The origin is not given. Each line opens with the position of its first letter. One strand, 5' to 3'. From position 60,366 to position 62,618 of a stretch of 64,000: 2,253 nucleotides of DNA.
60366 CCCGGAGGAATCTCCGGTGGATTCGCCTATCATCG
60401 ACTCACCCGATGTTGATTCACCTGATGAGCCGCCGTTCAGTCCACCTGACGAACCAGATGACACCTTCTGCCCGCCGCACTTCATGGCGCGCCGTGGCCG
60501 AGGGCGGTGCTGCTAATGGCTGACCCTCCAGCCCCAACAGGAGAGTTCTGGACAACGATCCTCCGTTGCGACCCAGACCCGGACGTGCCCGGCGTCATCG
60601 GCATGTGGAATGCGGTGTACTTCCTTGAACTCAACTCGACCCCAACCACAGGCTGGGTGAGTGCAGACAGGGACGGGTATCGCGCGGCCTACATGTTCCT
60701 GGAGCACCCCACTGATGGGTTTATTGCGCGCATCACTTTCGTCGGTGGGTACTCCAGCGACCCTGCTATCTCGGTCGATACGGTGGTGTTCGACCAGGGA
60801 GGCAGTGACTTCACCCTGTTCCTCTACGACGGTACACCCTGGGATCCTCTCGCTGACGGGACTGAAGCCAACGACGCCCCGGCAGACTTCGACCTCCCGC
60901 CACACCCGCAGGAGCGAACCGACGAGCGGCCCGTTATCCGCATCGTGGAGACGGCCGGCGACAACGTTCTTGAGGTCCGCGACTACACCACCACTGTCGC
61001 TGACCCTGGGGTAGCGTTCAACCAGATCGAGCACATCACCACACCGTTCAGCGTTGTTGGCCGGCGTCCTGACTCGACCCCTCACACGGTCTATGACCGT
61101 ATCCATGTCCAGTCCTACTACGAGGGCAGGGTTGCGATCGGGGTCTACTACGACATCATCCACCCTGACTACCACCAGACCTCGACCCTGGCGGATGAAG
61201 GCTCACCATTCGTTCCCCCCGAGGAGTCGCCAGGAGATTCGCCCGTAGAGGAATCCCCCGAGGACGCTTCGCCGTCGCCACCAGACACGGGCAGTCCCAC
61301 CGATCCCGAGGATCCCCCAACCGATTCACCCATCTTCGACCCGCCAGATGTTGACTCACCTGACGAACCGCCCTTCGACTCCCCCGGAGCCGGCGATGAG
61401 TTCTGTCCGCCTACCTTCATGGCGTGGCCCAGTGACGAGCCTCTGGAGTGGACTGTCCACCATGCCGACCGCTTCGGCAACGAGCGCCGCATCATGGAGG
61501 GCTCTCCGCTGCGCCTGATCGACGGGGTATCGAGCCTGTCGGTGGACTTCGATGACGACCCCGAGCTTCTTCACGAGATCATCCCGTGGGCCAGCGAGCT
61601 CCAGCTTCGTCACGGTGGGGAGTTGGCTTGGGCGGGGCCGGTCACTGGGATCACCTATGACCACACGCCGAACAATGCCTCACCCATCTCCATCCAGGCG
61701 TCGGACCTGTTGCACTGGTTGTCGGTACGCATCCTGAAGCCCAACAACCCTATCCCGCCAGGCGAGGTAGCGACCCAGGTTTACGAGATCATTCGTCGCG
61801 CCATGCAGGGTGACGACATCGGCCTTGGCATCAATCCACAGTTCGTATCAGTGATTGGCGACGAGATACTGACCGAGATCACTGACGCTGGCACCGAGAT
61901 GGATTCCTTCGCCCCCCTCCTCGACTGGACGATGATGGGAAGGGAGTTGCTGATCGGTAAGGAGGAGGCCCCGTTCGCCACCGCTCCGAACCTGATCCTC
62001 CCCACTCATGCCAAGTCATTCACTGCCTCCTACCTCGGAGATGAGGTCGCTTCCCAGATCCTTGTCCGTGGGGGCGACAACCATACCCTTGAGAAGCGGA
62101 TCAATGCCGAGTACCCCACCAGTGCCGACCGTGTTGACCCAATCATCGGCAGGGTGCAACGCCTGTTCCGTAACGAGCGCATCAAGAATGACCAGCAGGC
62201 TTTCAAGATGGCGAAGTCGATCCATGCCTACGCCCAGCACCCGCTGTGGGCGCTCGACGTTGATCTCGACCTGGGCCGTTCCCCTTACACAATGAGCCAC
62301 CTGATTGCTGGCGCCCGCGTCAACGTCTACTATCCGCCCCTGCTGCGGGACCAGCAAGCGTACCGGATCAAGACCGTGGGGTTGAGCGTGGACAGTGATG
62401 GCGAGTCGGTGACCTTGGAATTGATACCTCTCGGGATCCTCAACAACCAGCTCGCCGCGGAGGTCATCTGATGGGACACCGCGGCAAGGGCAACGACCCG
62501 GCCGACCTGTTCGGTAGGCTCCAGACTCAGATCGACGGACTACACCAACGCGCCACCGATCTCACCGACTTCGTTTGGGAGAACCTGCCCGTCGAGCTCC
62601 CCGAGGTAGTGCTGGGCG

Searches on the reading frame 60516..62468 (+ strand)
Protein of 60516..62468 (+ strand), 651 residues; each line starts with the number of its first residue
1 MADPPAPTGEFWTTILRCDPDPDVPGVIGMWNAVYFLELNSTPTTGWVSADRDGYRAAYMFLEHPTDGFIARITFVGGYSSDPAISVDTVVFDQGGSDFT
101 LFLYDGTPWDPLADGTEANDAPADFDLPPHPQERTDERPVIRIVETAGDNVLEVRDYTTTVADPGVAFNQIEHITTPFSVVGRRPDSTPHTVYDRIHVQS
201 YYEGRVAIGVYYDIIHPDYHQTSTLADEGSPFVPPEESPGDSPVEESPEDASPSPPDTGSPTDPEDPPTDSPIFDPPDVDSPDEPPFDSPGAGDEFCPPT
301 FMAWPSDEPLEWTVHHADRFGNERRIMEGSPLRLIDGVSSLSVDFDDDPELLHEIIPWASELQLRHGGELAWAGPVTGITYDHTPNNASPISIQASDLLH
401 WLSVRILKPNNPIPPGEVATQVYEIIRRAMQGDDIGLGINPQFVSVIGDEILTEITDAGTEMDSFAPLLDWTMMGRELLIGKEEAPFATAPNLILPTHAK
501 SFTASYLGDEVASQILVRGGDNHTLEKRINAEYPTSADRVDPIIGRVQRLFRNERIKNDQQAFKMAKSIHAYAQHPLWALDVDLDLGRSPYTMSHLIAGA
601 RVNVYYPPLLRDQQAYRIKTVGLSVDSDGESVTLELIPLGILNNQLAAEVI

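Call 4: search_protein_families(library=pfam, proteins=[window:60516-62468:+], max_evalue=0.1)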
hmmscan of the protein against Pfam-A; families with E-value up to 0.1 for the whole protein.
window:60516-62468:+ (651 aa): 0 families

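Call 5: search_protein_families(library=phrogs, proteins=[window:60516-62468:+], max_evalue=0.01)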
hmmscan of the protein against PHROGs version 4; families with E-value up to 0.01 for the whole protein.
window:60516-62468:+ (651 aa): 1 family
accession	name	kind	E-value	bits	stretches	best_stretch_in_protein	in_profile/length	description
phrog_837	-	tail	8.6e-15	55.2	1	333-642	372-670/681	minor tail protein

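Call 18: search_dna_similar(query=window:60516-62468:+, collection=phages, mode=protein, max_evalue=0.0001, max_rows=25)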
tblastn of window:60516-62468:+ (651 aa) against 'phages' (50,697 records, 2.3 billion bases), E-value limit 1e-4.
No match.

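Call 46: search_solved_structures(query=window:60516-62468:+, max_evalue=1)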
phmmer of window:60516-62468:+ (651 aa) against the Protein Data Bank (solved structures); distinct sequences matched with E-value up to 1: 0.

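Call 47: search_protein_families(library=ncbifam, proteins=[window:60516-62468:+], max_evalue=0.01)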
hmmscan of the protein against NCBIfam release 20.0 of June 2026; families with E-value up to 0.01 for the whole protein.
window:60516-62468:+ (651 aa): 0 families

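Call 90: search_protein_families(library=padloc, proteins=[window:60516-62468:+], max_evalue=0.01)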
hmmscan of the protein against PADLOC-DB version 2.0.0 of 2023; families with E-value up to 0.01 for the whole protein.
window:60516-62468:+ (651 aa): 0 families

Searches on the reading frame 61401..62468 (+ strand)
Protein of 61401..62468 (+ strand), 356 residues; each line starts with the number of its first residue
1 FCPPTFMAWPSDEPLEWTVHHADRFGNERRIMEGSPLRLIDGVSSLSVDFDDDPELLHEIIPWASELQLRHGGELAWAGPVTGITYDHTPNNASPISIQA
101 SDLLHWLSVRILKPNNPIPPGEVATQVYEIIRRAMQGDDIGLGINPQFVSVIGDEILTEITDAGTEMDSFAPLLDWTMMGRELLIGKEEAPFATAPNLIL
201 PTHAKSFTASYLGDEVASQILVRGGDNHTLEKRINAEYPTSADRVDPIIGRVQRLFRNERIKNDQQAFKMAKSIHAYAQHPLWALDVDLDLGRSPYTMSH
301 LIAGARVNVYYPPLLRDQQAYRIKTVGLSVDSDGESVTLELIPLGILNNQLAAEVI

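Call 70: find_homologous_proteins(query=window:61401-62468:+)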
Query window:61401-62468:+ (356 aa): 1 proteins with E <= 0.001 among 3392 candidates.
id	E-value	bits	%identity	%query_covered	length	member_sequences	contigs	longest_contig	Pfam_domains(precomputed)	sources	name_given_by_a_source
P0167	1.4e-178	612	76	100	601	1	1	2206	-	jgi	jgi:hypothetical protein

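Call 72: find_encoding_contigs(protein=P0167, flank=5000, max_places=2)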
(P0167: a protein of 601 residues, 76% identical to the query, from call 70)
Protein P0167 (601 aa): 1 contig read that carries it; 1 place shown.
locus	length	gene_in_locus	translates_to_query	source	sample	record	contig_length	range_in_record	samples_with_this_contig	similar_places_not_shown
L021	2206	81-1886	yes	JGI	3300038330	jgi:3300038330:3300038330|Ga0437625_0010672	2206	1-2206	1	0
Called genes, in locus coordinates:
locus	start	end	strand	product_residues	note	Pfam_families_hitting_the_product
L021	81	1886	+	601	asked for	-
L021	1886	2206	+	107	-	?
